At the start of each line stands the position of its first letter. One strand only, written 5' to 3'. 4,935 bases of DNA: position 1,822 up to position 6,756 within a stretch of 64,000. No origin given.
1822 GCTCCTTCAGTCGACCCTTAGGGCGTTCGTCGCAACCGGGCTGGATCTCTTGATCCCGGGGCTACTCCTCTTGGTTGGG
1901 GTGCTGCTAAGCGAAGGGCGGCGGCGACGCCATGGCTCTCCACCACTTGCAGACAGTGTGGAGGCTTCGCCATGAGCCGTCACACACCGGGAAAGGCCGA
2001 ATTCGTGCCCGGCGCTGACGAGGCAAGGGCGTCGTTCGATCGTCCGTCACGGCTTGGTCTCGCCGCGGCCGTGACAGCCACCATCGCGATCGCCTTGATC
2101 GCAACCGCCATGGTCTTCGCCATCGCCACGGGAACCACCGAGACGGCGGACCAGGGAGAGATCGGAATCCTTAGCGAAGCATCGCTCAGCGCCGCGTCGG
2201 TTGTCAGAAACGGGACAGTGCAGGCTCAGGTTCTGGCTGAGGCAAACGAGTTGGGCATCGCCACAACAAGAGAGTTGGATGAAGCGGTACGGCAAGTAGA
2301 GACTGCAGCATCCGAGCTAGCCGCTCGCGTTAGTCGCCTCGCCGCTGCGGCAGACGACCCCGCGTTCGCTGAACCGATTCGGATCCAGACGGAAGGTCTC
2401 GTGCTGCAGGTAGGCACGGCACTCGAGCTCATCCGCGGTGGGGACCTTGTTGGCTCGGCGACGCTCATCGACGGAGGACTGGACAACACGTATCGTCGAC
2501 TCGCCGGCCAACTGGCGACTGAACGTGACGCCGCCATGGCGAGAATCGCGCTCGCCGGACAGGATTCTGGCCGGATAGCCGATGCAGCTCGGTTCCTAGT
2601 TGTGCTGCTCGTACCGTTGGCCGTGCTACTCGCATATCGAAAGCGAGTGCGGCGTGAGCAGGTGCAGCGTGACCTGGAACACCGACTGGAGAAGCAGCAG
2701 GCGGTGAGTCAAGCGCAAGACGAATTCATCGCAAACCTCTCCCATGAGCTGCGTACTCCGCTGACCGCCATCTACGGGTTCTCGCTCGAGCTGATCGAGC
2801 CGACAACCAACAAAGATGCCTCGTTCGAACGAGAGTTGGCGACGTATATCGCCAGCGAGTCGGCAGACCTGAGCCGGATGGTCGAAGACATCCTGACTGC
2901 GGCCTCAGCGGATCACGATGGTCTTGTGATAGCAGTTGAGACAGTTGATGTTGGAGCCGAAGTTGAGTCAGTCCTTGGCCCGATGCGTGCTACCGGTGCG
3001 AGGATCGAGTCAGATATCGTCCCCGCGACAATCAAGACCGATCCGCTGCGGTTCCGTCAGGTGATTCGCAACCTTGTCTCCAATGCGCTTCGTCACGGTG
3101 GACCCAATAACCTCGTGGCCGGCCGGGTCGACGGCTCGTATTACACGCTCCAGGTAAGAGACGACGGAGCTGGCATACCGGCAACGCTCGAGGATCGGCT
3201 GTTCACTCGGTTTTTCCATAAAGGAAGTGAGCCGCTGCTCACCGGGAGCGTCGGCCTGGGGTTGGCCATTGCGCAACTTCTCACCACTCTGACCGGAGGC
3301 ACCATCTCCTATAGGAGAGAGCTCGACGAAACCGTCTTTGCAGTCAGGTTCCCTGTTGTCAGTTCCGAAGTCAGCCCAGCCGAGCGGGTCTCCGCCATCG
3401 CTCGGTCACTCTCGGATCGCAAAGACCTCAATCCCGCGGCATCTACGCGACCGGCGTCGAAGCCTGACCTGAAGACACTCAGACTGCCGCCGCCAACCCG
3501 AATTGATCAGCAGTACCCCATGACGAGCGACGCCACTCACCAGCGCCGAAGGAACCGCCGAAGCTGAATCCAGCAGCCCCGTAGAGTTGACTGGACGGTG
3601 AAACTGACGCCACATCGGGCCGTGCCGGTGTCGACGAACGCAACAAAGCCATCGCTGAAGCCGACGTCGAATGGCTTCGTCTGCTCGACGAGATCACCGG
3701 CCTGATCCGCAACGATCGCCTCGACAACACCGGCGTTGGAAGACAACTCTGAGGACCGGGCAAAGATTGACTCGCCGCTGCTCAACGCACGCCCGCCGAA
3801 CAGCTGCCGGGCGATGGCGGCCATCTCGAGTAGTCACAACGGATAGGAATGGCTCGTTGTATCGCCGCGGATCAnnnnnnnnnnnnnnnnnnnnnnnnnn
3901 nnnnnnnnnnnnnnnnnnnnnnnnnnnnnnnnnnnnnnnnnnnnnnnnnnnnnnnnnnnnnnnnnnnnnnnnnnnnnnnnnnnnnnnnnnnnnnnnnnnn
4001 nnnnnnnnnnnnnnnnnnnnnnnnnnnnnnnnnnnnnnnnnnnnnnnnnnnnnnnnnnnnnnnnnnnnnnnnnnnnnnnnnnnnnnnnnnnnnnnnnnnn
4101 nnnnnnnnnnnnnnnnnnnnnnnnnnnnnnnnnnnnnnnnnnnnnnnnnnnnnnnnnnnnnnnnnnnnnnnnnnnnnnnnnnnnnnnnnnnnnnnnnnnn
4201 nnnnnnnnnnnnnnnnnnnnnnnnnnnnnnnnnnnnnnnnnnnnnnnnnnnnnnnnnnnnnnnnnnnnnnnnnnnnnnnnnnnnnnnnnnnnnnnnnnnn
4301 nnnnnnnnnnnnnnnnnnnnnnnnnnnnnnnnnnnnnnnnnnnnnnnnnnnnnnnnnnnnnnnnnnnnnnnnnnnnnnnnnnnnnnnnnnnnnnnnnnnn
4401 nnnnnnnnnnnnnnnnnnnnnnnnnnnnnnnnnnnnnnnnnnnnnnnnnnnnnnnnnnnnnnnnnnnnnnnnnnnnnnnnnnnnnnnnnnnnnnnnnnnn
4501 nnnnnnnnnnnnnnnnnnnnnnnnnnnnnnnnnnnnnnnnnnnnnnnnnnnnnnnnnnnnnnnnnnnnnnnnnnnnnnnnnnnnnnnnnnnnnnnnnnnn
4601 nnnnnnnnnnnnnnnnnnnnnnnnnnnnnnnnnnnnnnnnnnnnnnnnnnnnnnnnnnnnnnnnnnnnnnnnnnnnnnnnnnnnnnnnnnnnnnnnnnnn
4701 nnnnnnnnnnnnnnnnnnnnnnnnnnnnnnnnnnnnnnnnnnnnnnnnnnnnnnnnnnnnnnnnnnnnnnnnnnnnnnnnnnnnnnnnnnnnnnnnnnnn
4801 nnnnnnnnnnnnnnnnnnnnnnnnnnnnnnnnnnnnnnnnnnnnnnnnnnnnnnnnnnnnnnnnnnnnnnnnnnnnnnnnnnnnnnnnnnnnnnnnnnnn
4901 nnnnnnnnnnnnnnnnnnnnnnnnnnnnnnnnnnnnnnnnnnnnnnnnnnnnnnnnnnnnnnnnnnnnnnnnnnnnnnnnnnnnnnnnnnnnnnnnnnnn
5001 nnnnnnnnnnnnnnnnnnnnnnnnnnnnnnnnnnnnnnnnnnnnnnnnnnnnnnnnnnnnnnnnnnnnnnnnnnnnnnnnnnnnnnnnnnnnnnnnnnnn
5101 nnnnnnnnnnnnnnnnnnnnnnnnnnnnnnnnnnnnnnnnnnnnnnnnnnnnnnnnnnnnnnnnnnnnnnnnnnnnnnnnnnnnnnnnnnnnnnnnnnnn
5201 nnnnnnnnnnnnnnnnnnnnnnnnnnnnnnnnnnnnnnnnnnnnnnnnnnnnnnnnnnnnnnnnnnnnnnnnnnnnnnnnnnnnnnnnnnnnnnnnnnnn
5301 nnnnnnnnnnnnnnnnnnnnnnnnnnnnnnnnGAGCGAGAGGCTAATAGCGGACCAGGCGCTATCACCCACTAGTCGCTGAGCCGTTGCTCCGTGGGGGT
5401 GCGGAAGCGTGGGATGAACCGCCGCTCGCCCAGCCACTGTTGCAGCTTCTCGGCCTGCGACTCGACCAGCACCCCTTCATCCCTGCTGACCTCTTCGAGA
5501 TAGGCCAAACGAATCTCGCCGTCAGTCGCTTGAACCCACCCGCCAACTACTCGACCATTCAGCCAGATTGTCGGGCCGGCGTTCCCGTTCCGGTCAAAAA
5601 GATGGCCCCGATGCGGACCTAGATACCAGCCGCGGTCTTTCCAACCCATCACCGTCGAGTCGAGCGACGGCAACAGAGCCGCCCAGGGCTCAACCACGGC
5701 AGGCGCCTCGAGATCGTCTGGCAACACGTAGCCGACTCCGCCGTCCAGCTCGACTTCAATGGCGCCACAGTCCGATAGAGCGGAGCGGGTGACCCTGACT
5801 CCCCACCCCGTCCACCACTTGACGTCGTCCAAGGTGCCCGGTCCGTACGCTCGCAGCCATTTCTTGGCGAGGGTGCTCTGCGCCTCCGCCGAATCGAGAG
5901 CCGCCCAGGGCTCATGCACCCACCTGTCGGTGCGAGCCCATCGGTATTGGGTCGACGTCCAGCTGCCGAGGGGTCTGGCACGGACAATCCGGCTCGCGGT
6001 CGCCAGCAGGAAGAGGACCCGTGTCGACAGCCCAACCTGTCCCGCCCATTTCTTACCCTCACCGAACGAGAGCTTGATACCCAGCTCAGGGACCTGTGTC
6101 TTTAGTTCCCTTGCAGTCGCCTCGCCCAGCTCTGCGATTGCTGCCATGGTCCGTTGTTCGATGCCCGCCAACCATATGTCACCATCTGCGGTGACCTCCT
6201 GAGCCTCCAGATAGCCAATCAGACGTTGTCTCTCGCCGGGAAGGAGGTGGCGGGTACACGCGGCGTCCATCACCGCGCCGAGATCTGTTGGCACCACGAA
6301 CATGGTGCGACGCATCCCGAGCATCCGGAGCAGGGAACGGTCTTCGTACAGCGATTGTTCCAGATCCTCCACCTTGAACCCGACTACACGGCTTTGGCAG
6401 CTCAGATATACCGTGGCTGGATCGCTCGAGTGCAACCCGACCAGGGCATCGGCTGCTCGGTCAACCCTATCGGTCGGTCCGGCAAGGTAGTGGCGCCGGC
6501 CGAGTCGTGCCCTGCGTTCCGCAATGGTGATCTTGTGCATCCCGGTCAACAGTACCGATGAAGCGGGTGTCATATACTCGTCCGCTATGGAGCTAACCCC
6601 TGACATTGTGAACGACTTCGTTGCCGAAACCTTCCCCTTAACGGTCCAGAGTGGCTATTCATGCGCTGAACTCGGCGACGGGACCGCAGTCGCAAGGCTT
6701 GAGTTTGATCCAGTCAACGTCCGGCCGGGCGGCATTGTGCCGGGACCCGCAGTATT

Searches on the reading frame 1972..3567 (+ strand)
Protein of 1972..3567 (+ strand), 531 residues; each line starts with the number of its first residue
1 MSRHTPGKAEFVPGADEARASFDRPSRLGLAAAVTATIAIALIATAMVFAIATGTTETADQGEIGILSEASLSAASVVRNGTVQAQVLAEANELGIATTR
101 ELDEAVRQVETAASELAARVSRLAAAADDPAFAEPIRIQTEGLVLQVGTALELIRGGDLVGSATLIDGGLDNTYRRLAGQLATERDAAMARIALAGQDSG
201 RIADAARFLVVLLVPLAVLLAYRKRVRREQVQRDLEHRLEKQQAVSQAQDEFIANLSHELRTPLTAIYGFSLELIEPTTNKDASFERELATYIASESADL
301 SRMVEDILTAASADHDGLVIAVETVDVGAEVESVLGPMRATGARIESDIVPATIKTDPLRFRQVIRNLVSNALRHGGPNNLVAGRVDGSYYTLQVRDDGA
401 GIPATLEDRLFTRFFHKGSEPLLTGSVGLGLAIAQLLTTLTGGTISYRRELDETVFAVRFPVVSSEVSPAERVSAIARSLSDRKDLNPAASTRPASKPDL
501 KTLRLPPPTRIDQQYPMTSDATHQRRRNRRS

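Call 13: search_protein_families(library=pfam, proteins=[window:1972-3567:+], max_evalue=0.00001)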
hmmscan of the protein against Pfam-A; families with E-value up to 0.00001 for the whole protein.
window:1972-3567:+ (531 aa): 2 families
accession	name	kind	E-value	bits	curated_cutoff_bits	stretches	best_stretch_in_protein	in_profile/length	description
PF02518.31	HATPase_c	-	4.6e-19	69.3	26.4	1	357-462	2-109/111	Histidine kinase-, DNA gyrase B-, and HSP90-like ATPase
PF00512.31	HisKA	-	2.9e-13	50.1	26.9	1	249-315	2-65/66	His Kinase A (phospho-acceptor) domain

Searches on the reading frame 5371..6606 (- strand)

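Call 13: search_protein_families(library=pfam, proteins=[window:5371-6606:-], max_evalue=0.00001)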
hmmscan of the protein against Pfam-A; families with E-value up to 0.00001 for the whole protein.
window:5371-6606:- (411 aa): 1 family
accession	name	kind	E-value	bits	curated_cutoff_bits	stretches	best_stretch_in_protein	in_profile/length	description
PF06224.18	AlkZ-like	-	2.1e-58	198.9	25.9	1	53-391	2-329/329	DNA glycosylase AlkZ-like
